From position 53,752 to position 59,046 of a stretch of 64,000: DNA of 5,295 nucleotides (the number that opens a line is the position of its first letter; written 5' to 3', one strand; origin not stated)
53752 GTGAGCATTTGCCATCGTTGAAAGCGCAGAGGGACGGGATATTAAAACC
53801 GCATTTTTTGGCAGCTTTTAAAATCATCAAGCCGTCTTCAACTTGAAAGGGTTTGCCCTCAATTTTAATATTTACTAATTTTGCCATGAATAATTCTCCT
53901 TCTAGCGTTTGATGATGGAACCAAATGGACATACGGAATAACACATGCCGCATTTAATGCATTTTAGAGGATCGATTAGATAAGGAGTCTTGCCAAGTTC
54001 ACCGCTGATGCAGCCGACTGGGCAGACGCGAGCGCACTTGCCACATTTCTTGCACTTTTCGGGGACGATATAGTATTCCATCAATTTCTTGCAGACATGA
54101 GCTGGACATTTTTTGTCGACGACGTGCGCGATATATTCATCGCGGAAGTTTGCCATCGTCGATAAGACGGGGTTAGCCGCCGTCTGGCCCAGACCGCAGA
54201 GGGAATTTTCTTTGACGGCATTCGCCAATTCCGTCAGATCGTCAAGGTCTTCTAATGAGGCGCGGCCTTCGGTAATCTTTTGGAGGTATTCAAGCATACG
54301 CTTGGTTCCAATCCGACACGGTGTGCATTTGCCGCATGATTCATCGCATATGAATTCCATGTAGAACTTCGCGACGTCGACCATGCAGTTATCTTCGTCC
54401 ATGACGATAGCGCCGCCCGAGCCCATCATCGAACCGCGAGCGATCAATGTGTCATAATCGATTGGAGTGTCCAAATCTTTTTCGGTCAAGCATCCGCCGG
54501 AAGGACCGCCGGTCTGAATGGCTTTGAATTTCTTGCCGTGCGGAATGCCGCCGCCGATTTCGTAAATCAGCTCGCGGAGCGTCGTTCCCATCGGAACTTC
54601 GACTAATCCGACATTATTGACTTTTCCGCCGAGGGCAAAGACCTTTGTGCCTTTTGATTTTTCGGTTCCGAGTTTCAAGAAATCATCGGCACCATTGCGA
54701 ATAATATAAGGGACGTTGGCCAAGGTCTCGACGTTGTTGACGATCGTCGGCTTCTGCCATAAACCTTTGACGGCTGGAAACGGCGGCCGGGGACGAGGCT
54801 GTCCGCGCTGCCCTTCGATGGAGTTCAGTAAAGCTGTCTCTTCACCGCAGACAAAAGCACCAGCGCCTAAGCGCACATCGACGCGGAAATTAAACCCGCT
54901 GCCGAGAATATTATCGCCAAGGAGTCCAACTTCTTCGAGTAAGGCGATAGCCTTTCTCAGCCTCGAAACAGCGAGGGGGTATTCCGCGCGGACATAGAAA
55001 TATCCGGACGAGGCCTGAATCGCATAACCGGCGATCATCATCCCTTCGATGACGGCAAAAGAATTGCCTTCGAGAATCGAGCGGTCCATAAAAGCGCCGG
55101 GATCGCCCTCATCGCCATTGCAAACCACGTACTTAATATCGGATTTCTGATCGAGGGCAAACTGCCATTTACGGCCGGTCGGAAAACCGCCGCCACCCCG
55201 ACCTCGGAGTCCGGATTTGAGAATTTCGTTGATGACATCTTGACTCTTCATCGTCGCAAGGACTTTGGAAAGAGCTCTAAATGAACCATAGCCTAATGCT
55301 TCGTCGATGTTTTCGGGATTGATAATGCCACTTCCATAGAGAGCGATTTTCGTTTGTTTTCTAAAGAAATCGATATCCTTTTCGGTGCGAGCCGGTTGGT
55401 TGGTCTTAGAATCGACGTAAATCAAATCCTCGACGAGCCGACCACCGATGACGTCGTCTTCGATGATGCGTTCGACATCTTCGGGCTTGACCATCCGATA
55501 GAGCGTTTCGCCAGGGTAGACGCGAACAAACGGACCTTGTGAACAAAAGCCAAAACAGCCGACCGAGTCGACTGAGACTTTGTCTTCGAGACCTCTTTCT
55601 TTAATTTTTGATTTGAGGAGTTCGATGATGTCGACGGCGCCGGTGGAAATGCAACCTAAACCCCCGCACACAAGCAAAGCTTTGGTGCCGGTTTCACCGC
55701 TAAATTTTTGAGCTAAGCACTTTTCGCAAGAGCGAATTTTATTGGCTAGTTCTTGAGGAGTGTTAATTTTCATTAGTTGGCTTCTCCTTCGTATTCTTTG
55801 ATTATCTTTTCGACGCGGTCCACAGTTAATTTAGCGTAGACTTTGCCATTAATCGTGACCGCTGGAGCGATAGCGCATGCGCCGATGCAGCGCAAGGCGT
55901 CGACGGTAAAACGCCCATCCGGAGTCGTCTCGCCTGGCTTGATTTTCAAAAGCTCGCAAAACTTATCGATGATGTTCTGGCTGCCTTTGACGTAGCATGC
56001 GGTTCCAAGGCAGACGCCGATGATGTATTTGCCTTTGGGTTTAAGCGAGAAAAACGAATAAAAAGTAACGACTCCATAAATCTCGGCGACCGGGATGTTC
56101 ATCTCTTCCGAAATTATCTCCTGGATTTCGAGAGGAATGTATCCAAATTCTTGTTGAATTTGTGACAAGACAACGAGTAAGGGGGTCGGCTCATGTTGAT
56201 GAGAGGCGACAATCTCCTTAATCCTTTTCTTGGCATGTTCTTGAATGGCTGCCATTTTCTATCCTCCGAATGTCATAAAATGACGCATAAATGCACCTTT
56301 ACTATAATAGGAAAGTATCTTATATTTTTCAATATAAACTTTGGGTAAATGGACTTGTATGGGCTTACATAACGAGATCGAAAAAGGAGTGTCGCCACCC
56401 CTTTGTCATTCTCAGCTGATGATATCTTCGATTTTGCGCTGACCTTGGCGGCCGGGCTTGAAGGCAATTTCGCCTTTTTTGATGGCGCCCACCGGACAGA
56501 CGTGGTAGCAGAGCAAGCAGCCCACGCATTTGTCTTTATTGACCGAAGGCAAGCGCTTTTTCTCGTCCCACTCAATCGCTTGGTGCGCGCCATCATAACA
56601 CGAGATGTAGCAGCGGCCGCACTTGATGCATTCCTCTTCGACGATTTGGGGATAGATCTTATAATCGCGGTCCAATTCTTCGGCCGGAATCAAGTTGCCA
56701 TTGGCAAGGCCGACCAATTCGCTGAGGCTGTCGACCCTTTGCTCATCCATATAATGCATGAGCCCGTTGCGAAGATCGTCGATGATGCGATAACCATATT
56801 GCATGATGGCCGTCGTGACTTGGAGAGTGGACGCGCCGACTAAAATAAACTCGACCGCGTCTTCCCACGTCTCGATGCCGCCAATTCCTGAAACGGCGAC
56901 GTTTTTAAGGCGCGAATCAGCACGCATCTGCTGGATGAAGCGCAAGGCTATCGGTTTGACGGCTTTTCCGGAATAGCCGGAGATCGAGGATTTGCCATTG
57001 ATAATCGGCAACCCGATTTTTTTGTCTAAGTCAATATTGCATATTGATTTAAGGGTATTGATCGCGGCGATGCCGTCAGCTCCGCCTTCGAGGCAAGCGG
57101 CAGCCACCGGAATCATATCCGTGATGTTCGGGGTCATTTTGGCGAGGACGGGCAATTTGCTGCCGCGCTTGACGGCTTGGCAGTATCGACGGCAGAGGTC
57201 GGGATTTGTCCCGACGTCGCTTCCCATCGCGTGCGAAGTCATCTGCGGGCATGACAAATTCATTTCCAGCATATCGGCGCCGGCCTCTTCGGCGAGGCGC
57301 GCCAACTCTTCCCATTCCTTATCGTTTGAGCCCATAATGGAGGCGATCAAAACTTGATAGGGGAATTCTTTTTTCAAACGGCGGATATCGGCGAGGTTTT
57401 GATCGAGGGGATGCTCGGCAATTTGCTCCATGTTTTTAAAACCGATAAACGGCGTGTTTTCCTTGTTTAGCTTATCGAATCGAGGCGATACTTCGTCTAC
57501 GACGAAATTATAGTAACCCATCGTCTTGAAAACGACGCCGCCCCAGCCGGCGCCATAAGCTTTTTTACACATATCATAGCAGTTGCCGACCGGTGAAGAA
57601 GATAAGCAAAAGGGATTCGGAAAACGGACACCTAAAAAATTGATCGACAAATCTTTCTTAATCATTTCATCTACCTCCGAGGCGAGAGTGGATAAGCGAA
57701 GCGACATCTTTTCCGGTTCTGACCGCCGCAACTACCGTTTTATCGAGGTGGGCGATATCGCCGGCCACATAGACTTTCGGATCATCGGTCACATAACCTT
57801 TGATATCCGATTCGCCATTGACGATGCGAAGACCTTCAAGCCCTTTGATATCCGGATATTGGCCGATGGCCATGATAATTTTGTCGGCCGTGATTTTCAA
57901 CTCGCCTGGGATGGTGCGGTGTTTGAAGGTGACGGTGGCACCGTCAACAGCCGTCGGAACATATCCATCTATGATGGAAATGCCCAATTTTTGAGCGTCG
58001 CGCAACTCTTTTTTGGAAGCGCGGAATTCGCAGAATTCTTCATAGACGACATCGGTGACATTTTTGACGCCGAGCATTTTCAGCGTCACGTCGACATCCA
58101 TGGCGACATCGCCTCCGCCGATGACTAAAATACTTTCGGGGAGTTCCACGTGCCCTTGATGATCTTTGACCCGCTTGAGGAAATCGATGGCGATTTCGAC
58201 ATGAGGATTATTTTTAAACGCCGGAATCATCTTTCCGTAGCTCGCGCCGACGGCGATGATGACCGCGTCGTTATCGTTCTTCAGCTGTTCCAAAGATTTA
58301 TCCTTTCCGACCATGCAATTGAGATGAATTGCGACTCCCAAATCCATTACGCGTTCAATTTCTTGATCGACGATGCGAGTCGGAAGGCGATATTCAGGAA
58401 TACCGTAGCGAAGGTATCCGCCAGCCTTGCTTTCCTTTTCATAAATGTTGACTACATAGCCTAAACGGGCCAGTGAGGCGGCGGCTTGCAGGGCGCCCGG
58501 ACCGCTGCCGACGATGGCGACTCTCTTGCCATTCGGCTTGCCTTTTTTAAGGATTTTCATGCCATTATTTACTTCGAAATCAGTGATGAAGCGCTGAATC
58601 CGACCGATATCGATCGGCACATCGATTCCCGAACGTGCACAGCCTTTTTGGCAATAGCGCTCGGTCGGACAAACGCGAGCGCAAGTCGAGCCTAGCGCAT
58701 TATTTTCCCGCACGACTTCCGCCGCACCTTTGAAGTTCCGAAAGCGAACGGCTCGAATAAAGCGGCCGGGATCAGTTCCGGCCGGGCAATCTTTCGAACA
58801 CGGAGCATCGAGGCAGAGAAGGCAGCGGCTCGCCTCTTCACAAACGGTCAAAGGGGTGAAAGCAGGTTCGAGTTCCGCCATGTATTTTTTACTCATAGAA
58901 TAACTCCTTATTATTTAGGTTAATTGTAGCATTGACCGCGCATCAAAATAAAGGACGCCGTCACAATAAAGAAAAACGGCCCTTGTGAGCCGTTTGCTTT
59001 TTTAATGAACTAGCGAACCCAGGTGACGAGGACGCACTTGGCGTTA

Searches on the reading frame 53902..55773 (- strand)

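Call 58: search_protein_families(library=pfam, proteins=[window:53902-55773:-], max_evalue=0.00001)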
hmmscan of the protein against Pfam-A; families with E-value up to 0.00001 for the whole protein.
window:53902-55773:- (623 aa): 11 families
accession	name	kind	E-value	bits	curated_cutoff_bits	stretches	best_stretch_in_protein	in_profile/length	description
PF01512.22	Complex1_51K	-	1.5e-44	151.9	31.2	1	185-355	2-149/150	Nuo51 FMN-binding domain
PF10589.14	NADH_4Fe-4S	-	8.9e-34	115.7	23.5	1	466-550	1-85/85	NADH-ubiquinone oxidoreductase-F iron-sulfur binding region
PF00037.32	Fer4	-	4.5e-12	45.7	21.1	2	599-620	2-23/24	4Fe-4S binding domain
PF13237.11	Fer4_10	-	1.4e-08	34.9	25.5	1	568-616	3-53/53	4Fe-4S dicluster domain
PF12837.12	Fer4_6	-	2.3e-08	34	25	1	600-620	4-24/24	4Fe-4S binding domain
PF01257.25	2Fe-2S_thioredx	-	2.9e-08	34.1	24.8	1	28-106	63-143/145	Thioredoxin-like [2Fe-2S] ferredoxin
PF12838.12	Fer4_7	-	1.1e-07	32.6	27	1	573-618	1-51/52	4Fe-4S dicluster domain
PF10531.15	SLBB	-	1.1e-07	32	27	1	380-427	3-53/55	SLBB domain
PF12797.12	Fer4_2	-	5.8e-07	29.5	24.5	0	598-617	3-22/22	4Fe-4S binding domain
PF13187.11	Fer4_9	-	6.3e-07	29.8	27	1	573-618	1-50/52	4Fe-4S dicluster domain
PF13183.11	Fer4_8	-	1e-05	26.4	27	0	604-618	4-18/68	4Fe-4S dicluster domain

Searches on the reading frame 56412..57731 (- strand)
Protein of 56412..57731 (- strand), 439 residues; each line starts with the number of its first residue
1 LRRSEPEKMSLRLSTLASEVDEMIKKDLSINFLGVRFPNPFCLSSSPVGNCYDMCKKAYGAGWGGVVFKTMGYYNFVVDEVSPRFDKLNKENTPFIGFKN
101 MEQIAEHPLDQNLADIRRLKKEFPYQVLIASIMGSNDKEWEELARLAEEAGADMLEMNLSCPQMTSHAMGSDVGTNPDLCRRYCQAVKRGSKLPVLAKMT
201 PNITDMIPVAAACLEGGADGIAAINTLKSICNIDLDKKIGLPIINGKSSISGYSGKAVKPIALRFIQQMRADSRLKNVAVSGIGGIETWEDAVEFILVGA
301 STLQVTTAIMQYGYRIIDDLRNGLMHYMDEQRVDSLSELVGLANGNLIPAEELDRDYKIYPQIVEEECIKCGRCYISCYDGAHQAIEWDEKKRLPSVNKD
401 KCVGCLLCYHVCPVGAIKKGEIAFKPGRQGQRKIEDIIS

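Call 58: search_protein_families(library=pfam, proteins=[window:56412-57731:-], max_evalue=0.00001)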
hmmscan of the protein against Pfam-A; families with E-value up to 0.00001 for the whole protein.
window:56412-57731:- (439 aa): 8 families
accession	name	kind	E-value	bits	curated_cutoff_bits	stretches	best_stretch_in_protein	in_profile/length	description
PF01180.27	DHO_dh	-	3.8e-39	135.1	27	1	28-328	2-291/291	Dihydroorotate dehydrogenase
PF14697.11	Fer4_21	-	1.1e-17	64.3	35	1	363-418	3-58/59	4Fe-4S dicluster domain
PF00037.32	Fer4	-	2.9e-10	40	21.1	1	396-418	2-24/24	4Fe-4S binding domain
PF12838.12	Fer4_7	-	2.7e-09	37.8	27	1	368-416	2-52/52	4Fe-4S dicluster domain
PF12837.12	Fer4_6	-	1.6e-08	34.5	25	1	395-417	2-24/24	4Fe-4S binding domain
PF13237.11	Fer4_10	-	6e-08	32.9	25.5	0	362-413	3-53/53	4Fe-4S dicluster domain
PF01207.24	Dus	-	7.3e-07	29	20.4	1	120-203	48-133/311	Dihydrouridine synthase (Dus)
PF13187.11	Fer4_9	-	3.7e-06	27.3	27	1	367-417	1-52/52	4Fe-4S dicluster domain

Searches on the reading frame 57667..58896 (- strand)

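Call 58: search_protein_families(library=pfam, proteins=[window:57667-58896:-], max_evalue=0.00001)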
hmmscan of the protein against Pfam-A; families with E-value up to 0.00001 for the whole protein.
window:57667-58896:- (409 aa): 4 families
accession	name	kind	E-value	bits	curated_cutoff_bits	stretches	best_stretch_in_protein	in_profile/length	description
PF14691.11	Fer4_20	-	2e-30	105.3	25.8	1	4-112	3-112/113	Dihydroprymidine dehydrogenase domain II, 4Fe-4S cluster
PF07992.20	Pyr_redox_2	-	1.6e-23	84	26.1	1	125-395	2-291/291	Pyridine nucleotide-disulphide oxidoreductase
PF00070.33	Pyr_redox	-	1e-07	32.8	22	0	256-321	2-70/82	Pyridine nucleotide-disulphide oxidoreductase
PF13450.12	NAD_binding_8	-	8.4e-06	26.4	21.9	0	128-163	1-36/68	NAD(P)-binding Rossmann-like domain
